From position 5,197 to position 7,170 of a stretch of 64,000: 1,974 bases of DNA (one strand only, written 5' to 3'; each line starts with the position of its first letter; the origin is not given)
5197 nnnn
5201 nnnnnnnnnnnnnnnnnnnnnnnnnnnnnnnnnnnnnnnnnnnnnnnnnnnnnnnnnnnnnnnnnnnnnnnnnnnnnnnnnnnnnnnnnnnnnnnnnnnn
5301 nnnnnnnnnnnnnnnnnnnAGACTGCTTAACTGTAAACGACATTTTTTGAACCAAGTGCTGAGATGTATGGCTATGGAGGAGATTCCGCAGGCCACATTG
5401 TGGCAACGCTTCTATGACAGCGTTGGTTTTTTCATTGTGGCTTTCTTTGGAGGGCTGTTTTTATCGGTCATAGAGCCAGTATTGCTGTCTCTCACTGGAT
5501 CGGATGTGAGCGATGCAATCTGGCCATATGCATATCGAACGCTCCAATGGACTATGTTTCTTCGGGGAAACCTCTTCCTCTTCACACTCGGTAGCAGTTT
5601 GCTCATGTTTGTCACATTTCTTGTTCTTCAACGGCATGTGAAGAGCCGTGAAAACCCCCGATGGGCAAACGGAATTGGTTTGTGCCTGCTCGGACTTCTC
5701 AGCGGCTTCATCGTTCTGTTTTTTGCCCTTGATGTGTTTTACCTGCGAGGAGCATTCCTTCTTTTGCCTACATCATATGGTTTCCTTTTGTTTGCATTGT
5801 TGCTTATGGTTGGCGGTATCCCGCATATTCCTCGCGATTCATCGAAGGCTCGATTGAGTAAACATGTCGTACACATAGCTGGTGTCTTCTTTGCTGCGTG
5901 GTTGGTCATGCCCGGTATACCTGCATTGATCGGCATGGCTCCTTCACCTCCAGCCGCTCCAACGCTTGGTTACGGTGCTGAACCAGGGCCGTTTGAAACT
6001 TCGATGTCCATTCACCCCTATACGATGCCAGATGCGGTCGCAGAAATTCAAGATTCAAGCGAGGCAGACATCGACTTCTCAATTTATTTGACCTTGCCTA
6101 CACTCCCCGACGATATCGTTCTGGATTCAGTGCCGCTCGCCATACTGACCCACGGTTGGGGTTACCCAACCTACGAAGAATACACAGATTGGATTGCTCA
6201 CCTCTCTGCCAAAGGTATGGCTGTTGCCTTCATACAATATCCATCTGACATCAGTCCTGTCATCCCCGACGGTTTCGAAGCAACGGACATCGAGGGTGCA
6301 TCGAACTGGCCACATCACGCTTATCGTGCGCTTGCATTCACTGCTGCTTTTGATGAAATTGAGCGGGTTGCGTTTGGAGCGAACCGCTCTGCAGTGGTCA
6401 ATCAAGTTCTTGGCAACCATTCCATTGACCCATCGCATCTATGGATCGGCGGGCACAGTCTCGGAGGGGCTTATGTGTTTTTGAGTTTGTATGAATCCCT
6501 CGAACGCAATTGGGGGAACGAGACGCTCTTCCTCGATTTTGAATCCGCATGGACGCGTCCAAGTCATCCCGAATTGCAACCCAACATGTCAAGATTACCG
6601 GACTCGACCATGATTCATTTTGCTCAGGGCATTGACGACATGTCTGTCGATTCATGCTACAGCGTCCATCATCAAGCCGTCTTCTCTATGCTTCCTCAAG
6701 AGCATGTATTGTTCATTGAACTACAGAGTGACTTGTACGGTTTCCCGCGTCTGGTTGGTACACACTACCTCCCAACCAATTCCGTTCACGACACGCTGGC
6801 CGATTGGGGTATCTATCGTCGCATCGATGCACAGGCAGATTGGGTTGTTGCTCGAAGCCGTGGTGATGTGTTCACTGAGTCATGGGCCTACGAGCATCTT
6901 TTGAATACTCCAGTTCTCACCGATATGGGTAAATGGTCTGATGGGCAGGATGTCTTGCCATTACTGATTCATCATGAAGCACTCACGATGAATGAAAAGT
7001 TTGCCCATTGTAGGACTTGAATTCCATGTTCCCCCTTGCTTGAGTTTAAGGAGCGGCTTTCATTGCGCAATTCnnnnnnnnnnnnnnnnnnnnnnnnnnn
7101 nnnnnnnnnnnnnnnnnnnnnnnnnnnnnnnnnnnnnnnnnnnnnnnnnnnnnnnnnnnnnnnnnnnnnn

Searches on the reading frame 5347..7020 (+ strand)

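Call 7: search_protein_families(library=pfam, proteins=[window:5347-7020:+], max_evalue=0.001)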
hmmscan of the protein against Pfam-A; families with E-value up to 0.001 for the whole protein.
window:5347-7020:+ (557 aa): 0 families

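Call 9: search_protein_families(library=pfam, proteins=[window:5347-7020:+], max_evalue=0.1)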
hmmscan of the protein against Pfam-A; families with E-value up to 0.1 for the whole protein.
window:5347-7020:+ (557 aa): 1 family
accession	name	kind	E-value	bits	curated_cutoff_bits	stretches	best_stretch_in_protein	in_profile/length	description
PF01764.32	Lipase_3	-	0.022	15.1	22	1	350-388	52-88/140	Lipase (class 3)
